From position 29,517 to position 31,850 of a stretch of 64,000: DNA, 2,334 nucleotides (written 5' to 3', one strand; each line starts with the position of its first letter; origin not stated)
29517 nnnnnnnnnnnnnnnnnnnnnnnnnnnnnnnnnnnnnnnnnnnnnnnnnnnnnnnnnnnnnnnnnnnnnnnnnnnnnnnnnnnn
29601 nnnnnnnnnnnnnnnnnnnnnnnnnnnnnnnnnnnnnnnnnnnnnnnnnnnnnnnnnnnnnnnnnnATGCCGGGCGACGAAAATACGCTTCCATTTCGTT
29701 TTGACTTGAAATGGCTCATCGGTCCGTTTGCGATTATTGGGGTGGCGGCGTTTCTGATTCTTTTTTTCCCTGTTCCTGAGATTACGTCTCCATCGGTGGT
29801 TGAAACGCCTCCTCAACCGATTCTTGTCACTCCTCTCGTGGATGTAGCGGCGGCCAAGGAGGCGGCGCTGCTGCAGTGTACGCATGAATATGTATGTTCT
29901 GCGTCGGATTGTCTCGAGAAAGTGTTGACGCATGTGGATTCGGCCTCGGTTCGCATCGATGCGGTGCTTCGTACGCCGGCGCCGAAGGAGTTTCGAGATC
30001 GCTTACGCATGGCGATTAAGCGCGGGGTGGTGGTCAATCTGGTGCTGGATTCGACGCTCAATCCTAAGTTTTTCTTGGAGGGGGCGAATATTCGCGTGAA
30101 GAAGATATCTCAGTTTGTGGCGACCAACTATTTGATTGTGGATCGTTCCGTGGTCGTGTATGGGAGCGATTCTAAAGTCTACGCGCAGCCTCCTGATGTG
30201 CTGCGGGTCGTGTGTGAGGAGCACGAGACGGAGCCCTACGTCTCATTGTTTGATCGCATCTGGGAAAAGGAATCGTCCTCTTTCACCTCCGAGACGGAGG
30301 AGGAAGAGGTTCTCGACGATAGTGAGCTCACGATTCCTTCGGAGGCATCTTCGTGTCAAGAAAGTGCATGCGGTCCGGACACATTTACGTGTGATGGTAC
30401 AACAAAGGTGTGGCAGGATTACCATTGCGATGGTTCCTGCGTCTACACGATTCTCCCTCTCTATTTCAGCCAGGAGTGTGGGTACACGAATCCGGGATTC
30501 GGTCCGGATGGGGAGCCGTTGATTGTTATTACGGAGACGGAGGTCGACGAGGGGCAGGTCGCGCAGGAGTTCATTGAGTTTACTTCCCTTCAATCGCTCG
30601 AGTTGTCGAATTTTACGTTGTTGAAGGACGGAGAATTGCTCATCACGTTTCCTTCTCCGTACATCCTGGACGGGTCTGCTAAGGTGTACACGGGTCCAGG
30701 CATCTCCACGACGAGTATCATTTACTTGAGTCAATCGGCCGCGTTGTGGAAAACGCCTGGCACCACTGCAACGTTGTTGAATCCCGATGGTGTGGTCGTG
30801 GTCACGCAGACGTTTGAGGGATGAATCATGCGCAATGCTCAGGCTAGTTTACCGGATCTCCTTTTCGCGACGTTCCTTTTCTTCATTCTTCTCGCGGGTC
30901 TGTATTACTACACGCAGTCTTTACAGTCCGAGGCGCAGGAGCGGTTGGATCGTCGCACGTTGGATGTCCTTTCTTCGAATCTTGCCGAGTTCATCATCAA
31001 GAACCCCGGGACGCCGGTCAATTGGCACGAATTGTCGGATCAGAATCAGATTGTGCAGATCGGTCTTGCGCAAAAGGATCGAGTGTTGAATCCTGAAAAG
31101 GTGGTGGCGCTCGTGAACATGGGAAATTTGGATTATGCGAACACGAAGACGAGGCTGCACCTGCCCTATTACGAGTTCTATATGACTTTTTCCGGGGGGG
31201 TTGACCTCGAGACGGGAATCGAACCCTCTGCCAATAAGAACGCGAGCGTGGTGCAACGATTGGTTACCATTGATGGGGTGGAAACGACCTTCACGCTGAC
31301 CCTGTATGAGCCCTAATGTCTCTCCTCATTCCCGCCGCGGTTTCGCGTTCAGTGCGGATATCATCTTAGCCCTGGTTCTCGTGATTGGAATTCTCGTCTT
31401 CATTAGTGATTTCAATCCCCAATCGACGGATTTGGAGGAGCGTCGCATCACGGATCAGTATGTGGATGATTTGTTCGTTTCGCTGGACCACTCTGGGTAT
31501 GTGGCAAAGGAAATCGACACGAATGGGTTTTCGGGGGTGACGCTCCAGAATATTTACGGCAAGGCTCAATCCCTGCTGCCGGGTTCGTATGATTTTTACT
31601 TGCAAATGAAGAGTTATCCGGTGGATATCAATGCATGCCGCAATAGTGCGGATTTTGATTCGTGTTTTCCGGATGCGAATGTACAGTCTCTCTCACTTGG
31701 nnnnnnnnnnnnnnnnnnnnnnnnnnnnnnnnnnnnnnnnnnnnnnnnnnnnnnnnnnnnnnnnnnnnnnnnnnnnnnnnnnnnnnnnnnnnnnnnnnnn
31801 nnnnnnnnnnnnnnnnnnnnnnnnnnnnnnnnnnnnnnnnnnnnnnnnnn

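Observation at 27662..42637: Atypical archaeal type-IV-filament locus: 11-gene operon with giant pilin-like proteins, Tad-like split platform and two KaiC-like genes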

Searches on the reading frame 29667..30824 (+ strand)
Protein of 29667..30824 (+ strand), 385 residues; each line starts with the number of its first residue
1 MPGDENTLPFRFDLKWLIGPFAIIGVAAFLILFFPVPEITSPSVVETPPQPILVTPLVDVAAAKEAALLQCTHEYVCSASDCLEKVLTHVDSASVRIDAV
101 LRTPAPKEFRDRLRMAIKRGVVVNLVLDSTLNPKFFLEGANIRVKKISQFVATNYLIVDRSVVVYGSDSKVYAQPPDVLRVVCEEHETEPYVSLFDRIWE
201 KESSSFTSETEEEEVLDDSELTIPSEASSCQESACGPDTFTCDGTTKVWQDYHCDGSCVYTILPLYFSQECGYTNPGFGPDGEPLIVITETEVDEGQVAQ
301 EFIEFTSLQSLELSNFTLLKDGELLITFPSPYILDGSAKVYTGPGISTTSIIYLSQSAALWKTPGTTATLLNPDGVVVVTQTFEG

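Call 4: search_protein_families(library=pfam, max_evalue=0.01, proteins=[window:29667-30824:+])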
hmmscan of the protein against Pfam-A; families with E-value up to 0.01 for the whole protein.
window:29667-30824:+ (385 aa): 2 families
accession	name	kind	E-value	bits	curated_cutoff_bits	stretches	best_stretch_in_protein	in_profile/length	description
PF11495.14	Regulator_TrmB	-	0.00023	20.9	22.2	1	79-191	8-119/233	Archaeal transcriptional regulator TrmB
PF00932.25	LTD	-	0.0017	19.2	34.3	1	286-378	8-102/109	Lamin Tail Domain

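Call 84: search_solved_structures(query=window:29667-30824:+, max_evalue=1)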
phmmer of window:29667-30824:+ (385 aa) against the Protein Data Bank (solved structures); distinct sequences matched with E-value up to 1: 1.
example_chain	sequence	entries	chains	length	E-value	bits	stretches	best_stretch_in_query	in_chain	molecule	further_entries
8a22_As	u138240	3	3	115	0.14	14.3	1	126-153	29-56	bL24m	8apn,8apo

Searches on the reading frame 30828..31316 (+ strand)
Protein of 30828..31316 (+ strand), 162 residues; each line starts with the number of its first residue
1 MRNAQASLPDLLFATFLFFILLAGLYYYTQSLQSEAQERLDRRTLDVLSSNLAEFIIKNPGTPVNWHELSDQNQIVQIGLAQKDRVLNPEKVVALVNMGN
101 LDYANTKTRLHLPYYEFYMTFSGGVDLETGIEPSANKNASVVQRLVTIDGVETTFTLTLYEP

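Call 4: search_protein_families(library=pfam, max_evalue=0.01, proteins=[window:30828-31316:+])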
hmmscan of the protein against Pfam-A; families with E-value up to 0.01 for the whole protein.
window:30828-31316:+ (162 aa): 0 families

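Call 21: search_protein_families(library=ncbifam, max_evalue=0.01, proteins=[window:30828-31316:+])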
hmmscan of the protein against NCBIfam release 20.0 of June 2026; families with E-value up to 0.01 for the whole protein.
window:30828-31316:+ (162 aa): 0 families

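Call 22: search_protein_families(library=pfam, max_evalue=10, proteins=[window:30828-31316:+])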
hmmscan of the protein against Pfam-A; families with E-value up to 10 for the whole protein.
window:30828-31316:+ (162 aa): 3 families
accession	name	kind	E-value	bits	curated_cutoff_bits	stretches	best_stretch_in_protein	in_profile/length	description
PF07436.16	Curto_V3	-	0.085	13.7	25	1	7-57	3-49/87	Curtovirus V3 protein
PF23958.1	DUF7287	-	0.15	13.1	27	1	110-157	119-152/157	Family of unknown function (DUF7287)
PF20386.3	DUF6681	-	0.7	9.9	24.1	1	74-146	143-214/267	Family of unknown function (DUF6681)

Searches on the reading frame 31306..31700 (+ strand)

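Call 22: search_protein_families(library=pfam, max_evalue=10, proteins=[window:31306-31700:+])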
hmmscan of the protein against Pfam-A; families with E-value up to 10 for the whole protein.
window:31306-31700:+ (131 aa): 1 family
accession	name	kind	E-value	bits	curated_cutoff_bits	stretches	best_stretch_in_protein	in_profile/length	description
PF04076.19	BOF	-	0.14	12.7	25.8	1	47-82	42-77/103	Bacterial OB fold (BOF) protein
